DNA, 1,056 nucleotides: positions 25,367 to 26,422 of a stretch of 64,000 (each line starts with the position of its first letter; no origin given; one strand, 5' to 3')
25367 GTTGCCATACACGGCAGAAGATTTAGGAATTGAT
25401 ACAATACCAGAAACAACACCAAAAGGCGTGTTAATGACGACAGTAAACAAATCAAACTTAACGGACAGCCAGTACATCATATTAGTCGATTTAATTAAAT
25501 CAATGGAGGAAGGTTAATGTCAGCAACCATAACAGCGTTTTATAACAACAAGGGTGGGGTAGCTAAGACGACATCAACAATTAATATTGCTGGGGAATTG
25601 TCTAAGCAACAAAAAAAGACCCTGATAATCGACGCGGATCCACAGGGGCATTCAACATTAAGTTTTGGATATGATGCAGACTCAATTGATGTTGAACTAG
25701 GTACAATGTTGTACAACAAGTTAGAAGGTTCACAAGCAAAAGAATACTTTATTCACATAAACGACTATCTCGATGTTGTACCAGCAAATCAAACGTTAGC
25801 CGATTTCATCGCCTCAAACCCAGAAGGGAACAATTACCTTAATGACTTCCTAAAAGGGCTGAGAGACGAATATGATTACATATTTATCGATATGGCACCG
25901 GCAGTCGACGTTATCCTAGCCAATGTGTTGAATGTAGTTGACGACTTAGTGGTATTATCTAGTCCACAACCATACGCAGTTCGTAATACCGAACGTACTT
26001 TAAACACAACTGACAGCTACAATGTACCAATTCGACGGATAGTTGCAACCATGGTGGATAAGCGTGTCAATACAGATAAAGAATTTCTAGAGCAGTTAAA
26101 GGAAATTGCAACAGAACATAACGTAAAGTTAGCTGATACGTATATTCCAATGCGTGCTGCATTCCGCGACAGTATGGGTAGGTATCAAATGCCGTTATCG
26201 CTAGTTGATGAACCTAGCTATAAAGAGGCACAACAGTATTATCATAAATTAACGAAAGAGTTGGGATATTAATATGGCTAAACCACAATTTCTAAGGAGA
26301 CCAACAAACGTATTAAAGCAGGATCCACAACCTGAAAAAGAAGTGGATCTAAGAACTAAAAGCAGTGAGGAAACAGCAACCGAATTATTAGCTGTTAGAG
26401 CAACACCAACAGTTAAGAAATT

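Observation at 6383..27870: Recurrent intergenic arrays of ACGTWW hexamers (interleaved palindromes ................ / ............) at five or more sites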

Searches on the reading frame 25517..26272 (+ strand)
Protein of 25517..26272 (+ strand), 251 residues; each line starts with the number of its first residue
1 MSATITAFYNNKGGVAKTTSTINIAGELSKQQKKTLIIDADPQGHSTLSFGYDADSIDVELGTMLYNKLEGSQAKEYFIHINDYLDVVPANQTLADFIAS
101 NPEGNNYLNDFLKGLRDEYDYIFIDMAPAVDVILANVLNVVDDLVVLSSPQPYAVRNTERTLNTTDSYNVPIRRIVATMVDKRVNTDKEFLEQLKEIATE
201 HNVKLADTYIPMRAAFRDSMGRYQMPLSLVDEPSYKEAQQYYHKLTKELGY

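Call 10: search_protein_families(library=pfam, proteins=[window:25517-26272:+], max_evalue=0.01)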
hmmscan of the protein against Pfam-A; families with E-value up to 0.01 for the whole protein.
window:25517-26272:+ (251 aa): 6 families
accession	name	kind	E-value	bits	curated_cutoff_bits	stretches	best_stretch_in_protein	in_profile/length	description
PF13614.12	AAA_31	-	7.9e-33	114.3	27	1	4-166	2-165/177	AAA domain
PF01656.29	CbiA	-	2.5e-15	57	25.4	1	7-223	2-122/125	CobQ/CobB/MinD/ParA nucleotide binding domain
PF10609.15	ParA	-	2.8e-15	56.9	27.1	1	7-247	7-243/246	NUBPL iron-transfer P-loop NTPase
PF02374.21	ArsA_ATPase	-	7.1e-09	35.7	24.3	1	9-129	6-135/305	Anion-transporting ATPase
PF00142.24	Fer4_NifH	-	5.1e-05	23.3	25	1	7-48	4-45/271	4Fe-4S iron sulfur cluster binding proteins, NifH/frxC family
PF06564.18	CBP_BcsQ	-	0.00021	21.3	21.3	1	12-150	10-147/234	Cellulose biosynthesis protein BcsQ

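Call 18: find_related_loci(query=window:25517-26272:+, collection=viral_contigs, flank=10000)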
Query window:25517-26272:+ (251 aa) in viral_contigs; peptide patterns used: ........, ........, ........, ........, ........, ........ (x = any residue, [..] = any of these).
7 stretches matched a pattern, but none encodes a relative of the query by tblastn (E <= 1e-3).

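Call 43: search_dna_similar(query=window:25517-26272:+, collection=phages, mode=protein, max_rows=20)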
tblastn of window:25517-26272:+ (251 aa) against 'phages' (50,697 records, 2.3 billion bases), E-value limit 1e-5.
Records with a match: 93; places in all: 93; records where one place covers at least 80% of the query: 44.
Best place of each record, by identity: <60% 93.
By first word of the organism name: Bacteriophage 35; Enterococcus 16; Bacillus 9; Listeria 8; Halobacterium 4; Acinetobacter 4; Natrialba 4; Aphanizomenon 2; Streptomyces 2; Mycobacterium 2; and 6 more.
By host as written in the record: - 43; Listeria monocytogenes 8; Bacillus subtilis BEST7003 2; Bacillus subtilis 2; Bacillus thuringiensis 2; Enterococcus faecalis 2; Halobacterium salinarum strain S9 2; Streptomyces lividans JI 1326 2; and 26 more.
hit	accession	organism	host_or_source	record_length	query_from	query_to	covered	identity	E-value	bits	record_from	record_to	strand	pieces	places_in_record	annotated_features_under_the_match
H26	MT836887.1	Bacteriophage sp.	human fecal samples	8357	5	249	98%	32.6%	7e-19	91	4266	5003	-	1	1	record has no annotation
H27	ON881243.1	Bacillus phage PK-3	Bacillus sp.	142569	3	249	98%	31.5%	8e-22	100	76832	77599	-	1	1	ParA family protein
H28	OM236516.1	Bacillus phage FADO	Bacillus subtilis BEST7003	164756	3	249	98%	31.5%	9e-22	99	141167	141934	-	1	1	chromosome (plasmid) partitioning protein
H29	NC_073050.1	Bacillus phage FADO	Bacillus subtilis BEST7003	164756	3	249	98%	31.5%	9e-22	99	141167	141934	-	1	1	chromosome (plasmid) partitioning protein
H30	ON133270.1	Bacillus phage 2S-4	Rosselomorea vietnamensis FJAT-46955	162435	3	249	98%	31.5%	1e-21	99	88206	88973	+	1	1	none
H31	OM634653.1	Bacillus phage vB_BsuS_PJN02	Bacillus subtilis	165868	3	249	98%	31.5%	1e-21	99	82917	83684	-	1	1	ParA family protein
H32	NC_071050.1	Bacillus phage vB_BsuS_PJN02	Bacillus subtilis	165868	3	249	98%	31.5%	1e-21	99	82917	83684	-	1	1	ParA-like partition protein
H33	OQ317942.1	Bacillus phage 0105phi7-2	Bacillus thuringiensis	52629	7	249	97%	31.9%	2e-27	115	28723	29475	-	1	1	plasmid-partitioning ATPase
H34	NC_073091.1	Bacillus phage 0105phi7-2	Bacillus thuringiensis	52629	7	249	97%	31.9%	2e-27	115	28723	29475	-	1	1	plasmid-partitioning ATPase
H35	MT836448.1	Bacteriophage sp.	human fecal samples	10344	5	249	98%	30.5%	2e-16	84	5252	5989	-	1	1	record has no annotation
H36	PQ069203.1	Bacillus phage C30-2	Bacillus sp. C30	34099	3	249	98%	29.3%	5e-19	91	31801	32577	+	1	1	record has no annotation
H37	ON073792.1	Aphanizomenon phage Yong-DA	Aphanizomenon flos-aquae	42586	1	249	99%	28.4%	5e-8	59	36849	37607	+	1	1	ParA family protein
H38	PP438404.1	Aphanizomenon phage Afl-JY11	Aphanizomenon flos-aquae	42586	1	249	99%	28.4%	5e-8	59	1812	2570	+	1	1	hypothetical protein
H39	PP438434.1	Planktothrix phage Pag-JY44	Planktothrix agardhii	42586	1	249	99%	28.4%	5e-8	59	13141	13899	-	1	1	hypothetical protein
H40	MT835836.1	Bacteriophage sp.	human fecal samples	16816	3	249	98%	28.3%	1e-14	79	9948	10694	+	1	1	record has no annotation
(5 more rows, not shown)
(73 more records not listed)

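Call 58: find_homologous_proteins(query=window:25517-26272:+, max_evalue=1e-30)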
Query window:25517-26272:+ (251 aa): 31 proteins with E <= 1e-30 among 622 candidates.
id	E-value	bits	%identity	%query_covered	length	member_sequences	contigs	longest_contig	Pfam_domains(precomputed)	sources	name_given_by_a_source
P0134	2.6e-160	549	100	100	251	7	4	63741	PF10609.16,PF01656.30,PF13614.13,PF02374.22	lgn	-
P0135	4.6e-117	407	73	100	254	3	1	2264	PF00142.25,PF10609.16,PF01656.30,PF13614.13,PF09140.18,PF06564.19,PF02374.22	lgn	-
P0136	4.6e-111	388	70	100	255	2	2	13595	PF00142.25,PF10609.16,PF01656.30,PF13614.13,PF09140.18,PF06564.19,PF02374.22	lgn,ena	-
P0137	1.1e-80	288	54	98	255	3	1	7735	PF10609.16,PF01656.30,PF13614.13,PF06564.19,PF02374.22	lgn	-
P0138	9.4e-80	285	53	99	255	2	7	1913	PF10609.16,PF01656.30,PF13614.13,PF06564.19,PF02374.22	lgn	-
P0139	2.3e-79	284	53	100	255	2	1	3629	PF00142.25,PF10609.16,PF01656.30,PF13614.13,PF09140.18,PF06564.19,PF02374.22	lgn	-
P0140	6.0e-79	283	53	100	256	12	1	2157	PF10609.16,PF01656.30,PF13614.13,PF09140.18,PF06564.19,PF02374.22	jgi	jgi:chromosome partitioning protein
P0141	1.8e-78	281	52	99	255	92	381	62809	PF10609.16,PF01656.30,PF13614.13,PF09140.18,PF06564.19,PF02374.22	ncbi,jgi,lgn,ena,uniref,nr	ncbi:transcriptional regulator [Ligilactobacillus salivarius]|uniref:ParA family protein n=1 Tax=Bac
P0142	3.2e-78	280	53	100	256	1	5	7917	PF10609.16,PF01656.30,PF13614.13,PF09140.18,PF06564.19,PF02374.22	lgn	-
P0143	3.8e-78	280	52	99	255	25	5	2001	PF10609.16,PF01656.30,PF13614.13,PF06564.19,PF02374.22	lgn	-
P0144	9.1e-78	279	52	100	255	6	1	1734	PF00142.25,PF10609.16,PF01656.30,PF13614.13,PF09140.18,PF06564.19,PF02374.22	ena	-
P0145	5.1e-77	276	52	99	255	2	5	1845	PF10609.16,PF01656.30,PF13614.13,PF06564.19,PF02374.22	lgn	-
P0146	1.5e-76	275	51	99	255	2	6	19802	PF10609.16,PF01656.30,PF13614.13,PF06564.19,PF02374.22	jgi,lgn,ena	jgi:ATPases involved in chromosome partitioning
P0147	5.1e-76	273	50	99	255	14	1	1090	PF10609.16,PF01656.30,PF13614.13,PF06564.19,PF02374.22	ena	-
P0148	6.6e-76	273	50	99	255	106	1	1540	PF10609.16,PF01656.30,PF13614.13,PF09140.18,PF06564.19,PF02374.22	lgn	-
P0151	9.7e-76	272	50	98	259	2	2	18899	PF10609.16,PF01656.30,PF13614.13,PF06564.19,PF02374.22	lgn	-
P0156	1.4e-70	255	49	99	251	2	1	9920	PF10609.16,PF01656.30,PF13614.13,PF09140.18,PF06564.19,PF02374.22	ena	-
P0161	3.2e-57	212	48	81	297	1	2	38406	PF13614.13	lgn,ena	-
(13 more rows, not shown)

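Call 59: find_encoding_contigs(protein=P0141, flank=10000, max_places=3)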
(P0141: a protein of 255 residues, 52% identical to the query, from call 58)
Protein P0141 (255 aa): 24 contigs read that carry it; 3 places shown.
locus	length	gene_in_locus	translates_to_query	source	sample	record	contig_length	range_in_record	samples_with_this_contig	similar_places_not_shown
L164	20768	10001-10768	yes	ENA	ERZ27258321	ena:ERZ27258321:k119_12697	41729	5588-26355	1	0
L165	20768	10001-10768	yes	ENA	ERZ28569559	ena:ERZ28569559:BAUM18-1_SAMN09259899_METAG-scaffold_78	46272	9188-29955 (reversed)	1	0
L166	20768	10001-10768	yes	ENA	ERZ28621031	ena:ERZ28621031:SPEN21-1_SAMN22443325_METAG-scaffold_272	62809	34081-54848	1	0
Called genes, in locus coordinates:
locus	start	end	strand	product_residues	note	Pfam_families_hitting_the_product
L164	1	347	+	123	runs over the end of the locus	PF05973:Gp49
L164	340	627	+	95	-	PF13560:HTH_31, PF01381:HTH_3, PF13443:HTH_26 (weak)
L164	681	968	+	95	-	PF08998:Epsilon_antitox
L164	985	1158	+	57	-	-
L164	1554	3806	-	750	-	PF02687:FtsX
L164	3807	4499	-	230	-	PF03193:RsgA_GTPase (faint), PF02463:SMC_N (faint), PF00005:ABC_tran, PF13555:AAA_29 (faint), PF13401:AAA_22 (faint), PF13304:AAA_21 (faint)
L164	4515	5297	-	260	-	PF13521:AAA_28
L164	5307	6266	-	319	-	PF05655:AvrD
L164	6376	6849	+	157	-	PF22381:Staph_reg_Sar_Rot, PF01978:TrmB (faint), PF01047:MarR, PF12802:MarR_2 (weak), PF13463:HTH_27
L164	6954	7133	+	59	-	-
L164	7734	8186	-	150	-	PF13787:HXXEE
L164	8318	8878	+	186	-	-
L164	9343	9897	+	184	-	PF00239:Resolvase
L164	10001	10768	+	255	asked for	PF01656:CbiA, PF02374:ArsA_ATPase, PF06564:CBP_BcsQ, PF09140:MipZ (faint), PF10609:ParA, PF13614:AAA_31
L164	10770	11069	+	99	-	-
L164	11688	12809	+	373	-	PF06970:RepA_N, PF18008:Bac_RepA_C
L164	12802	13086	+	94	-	PF18008:Bac_RepA_C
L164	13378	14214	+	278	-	-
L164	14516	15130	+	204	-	PF13958:ToxN_toxin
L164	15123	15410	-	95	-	PF12958:DUF3847 (weak)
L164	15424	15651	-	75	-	-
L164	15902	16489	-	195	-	PF00589:Phage_integrase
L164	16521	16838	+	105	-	PF04014:MazE_antitoxin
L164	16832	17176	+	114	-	PF02452:PemK_toxin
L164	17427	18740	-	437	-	PF01522:Polysacc_deac_1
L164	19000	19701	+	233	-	PF00665:rve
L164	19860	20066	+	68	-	-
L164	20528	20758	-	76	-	-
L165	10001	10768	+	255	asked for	PF01656:CbiA, PF02374:ArsA_ATPase, PF06564:CBP_BcsQ, PF09140:MipZ (faint), PF10609:ParA, PF13614:AAA_31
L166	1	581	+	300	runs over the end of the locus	PF00872:Transposase_mut, PF10551:MULE (weak)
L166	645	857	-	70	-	-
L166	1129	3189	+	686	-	PF03389:MobA_MobL, PF18208:NES_C_h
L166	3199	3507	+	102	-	-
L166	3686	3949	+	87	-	PF01741:MscL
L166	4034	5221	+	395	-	PF00872:Transposase_mut, PF03050:DDE_Tnp_IS66, PF10551:MULE (weak)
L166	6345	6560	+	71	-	-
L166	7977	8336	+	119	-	PF17966:Muc_B2 (weak), PF00746:Gram_pos_anchor (weak)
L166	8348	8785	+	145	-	PF01047:MarR, PF12802:MarR_2, PF13601:HTH_34 (weak)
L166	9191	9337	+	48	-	-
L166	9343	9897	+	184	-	PF00239:Resolvase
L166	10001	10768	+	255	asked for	PF01656:CbiA, PF02374:ArsA_ATPase, PF06564:CBP_BcsQ, PF09140:MipZ (faint), PF10609:ParA, PF13614:AAA_31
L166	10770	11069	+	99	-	-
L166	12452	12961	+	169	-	PF18008:Bac_RepA_C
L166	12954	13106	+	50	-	-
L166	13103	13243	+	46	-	PF18008:Bac_RepA_C (weak)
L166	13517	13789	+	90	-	PF08998:Epsilon_antitox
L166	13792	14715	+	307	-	PF06414:Zeta_toxin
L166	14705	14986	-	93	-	PF12958:DUF3847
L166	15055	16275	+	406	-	PF00872:Transposase_mut, PF10551:MULE (weak)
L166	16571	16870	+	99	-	PF02604:PhdYeFM_antitox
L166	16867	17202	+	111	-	PF15738:YafQ_toxin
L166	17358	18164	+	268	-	PF00142:Fer4_NifH, PF01656:CbiA, PF02374:ArsA_ATPase, PF06564:CBP_BcsQ, PF07015:VirC1 (weak), PF09140:MipZ (faint), PF10609:ParA (weak), PF13614:AAA_31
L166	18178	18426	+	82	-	-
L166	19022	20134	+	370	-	PF06970:RepA_N, PF18008:Bac_RepA_C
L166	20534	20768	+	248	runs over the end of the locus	PF02661:Fic (faint)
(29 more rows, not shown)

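Call 60: find_encoding_contigs(protein=P0137, flank=10000, max_places=2)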
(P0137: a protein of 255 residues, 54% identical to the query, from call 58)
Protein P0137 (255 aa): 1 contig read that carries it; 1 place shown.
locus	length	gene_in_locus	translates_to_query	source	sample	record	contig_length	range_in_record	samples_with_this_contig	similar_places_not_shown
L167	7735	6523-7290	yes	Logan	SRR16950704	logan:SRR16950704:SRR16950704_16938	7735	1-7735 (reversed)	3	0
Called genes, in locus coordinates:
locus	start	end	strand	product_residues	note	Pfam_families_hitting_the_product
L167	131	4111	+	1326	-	PF00041:fn3 (weak), PF07523:Big_3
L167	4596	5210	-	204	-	PF13276:HTH_21, PF00665:rve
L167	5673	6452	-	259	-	-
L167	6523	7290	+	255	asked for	PF01656:CbiA, PF02374:ArsA_ATPase (weak), PF06564:CBP_BcsQ (weak), PF10609:ParA (faint), PF13614:AAA_31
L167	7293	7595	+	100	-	-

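Call 61: find_encoding_contigs(protein=P0136, flank=10000, max_places=2)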
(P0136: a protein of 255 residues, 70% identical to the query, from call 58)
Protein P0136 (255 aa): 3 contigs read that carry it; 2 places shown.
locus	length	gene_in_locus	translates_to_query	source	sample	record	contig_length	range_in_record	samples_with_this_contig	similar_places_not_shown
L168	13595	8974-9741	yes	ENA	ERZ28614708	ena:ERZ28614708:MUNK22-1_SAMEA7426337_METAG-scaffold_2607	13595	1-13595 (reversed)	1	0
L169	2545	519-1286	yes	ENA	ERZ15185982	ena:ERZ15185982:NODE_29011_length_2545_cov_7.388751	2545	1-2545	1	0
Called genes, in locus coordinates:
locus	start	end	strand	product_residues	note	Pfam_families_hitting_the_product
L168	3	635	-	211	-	?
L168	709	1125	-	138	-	PF05263:DUF722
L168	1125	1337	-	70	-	-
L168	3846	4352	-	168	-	PF05037:DUF669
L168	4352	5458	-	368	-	PF04851:ResIII, PF00271:Helicase_C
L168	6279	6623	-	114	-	-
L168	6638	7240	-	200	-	-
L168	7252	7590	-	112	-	-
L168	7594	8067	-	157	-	PF05565:Sipho_Gp157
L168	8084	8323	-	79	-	-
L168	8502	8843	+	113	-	PF13443:HTH_26 (weak), PF13693:HTH_35 (weak)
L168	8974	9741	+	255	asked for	PF00142:Fer4_NifH (weak), PF01656:CbiA, PF02374:ArsA_ATPase, PF06564:CBP_BcsQ (weak), PF09140:MipZ (weak), PF10609:ParA, PF13614:AAA_31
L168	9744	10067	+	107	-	-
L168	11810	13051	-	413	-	PF01183:Glyco_hydro_25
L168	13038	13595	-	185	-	?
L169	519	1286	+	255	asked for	PF00142:Fer4_NifH (weak), PF01656:CbiA, PF02374:ArsA_ATPase, PF06564:CBP_BcsQ (weak), PF09140:MipZ (weak), PF10609:ParA, PF13614:AAA_31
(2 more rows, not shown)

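Call 67: search_protein_families(library=pfam, proteins=[L164:10770-11066:+, L167:7293-7592:+, L168:9744-10064:+, L166:18178-18423:+], max_evalue=10)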
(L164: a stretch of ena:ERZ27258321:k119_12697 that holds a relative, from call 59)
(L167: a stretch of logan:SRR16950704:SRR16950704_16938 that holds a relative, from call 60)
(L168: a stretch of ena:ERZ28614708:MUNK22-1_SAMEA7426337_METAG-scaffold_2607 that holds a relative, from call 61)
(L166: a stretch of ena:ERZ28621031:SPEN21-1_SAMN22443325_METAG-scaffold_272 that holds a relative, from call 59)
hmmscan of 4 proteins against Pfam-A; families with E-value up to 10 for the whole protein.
L164:10770-11066:+ (99 aa): 0 families

L167:7293-7592:+ (100 aa): 1 family
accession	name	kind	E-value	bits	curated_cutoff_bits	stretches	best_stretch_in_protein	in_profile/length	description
PF18785.7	Inv-AAD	-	0.05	13.9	26.5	1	14-56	86-127/129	Invertebrate-AID/APOBEC-deaminase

L168:9744-10064:+ (107 aa): 1 family
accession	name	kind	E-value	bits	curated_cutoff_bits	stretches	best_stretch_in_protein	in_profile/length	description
PF07455.17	Psu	-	0.078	12.9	27.4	1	26-95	71-133/182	Phage polarity suppression protein (Psu)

L166:18178-18423:+ (82 aa): 5 families
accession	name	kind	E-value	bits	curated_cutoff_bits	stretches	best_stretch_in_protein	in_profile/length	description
PF12651.13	RHH_3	-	0.0012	19.2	21.6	1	43-65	1-23/44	Ribbon-helix-helix domain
PF15919.11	HicB_lk_antitox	-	0.0031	18.1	27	1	27-77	71-121/123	HicB_like antitoxin of bacterial toxin-antitoxin system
PF01402.27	RHH_1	-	0.012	16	20.5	1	47-75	2-29/39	Ribbon-helix-helix protein, copG family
PF19468.4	DUF6005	-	0.077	12.5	25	1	6-68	171-234/327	Family of unknown function (DUF6005)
PF17273.7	DUF5338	-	0.096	13.3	25.9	1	53-76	4-27/69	Family of unknown function (DUF5338)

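Call 68: search_protein_families(library=ncbifam, proteins=[L164:10770-11066:+, L167:7293-7592:+, window:25517-26269:+], max_evalue=1)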
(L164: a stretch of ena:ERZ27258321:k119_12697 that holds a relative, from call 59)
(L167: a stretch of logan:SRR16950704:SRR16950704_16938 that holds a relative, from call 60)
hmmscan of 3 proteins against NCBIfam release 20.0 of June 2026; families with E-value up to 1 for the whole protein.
L164:10770-11066:+ (99 aa): 0 families

L167:7293-7592:+ (100 aa): 2 families
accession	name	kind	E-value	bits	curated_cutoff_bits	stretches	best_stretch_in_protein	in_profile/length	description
NF008204.0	PRK10964.1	equivalog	0.021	13.9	437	1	28-94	68-129/322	lipopolysaccharide heptosyltransferase RfaC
TIGR01489.1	DKMTPPase-SF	subfamily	0.059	13.5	81.55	1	32-76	47-91/188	MtnX-like HAD-IB family phosphatase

window:25517-26269:+ (251 aa): 26 families (the best 25 are shown)
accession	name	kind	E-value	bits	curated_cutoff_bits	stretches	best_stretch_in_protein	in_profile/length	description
NF041546.1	ParA_partition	equivalog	1.8e-23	83.1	180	2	5-46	1-42/203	ParA family partition ATPase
NF041283.1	PrgP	equivalog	4.1e-18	65.7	400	1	8-164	7-169/297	ParA superfamily DNA segregation protein PrgP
TIGR01969.1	minD_arch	subfamily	1.8e-12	47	201.75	1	8-205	5-190/251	cell division ATPase MinD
TIGR01968.1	minD_bact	equivalog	3e-11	43.2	212.9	1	10-191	8-184/261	septum site-determining protein MinD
NF047398.1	AAA_KGGVGR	domain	1.3e-10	41.9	90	1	4-147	3-170/190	KGGVGR-motif variant AAA ATPase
TIGR01007.1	eps_fam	subfamily_domain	1.4e-10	41.1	108.05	1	12-161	26-171/204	polysaccharide biosynthesis tyrosine autokinase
TIGR03453.1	partition_RepA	equivalog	1.6e-10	40.4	348.45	1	5-166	106-282/387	plasmid partitioning protein RepA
NF041136.1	MrpORP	equivalog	3.3e-10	39.8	450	1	10-217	12-219/365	iron-sulfur cluster carrier protein MrpORP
TIGR03371.1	cellulose_yhjQ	equivalog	3.5e-09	36.5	157.85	1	12-163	10-159/246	cellulose biosynthesis protein BcsQ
TIGR00345.1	GET3_arsA_TRC40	subfamily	1.1e-08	35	135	2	10-128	3-135/299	TRC40/GET3/ArsA family transport-energizing ATPase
NF008669.0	PRK11670.1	equivalog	3.8e-08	32.6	348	2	114-181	211-280/369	iron-sulfur cluster carrier protein ApbC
NF008079.0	PRK10818.1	equivalog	1.3e-07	31.3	508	1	5-165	4-160/270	septum site-determining protein MinD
NF010259.0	PRK13705.1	equivalog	7.5e-07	28.4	725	1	7-148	110-264/388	plasmid-partitioning protein SopA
TIGR01281.1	DPOR_bchL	equivalog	3.2e-06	26.7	345.15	1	7-50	4-46/268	ferredoxin:protochlorophyllide reductase (ATP-dependent) iron-sulfur ATP-binding protein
NF009701.0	PRK13230.1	subfamily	1.1e-05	24.6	350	1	7-50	5-47/291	nitrogenase reductase-like protein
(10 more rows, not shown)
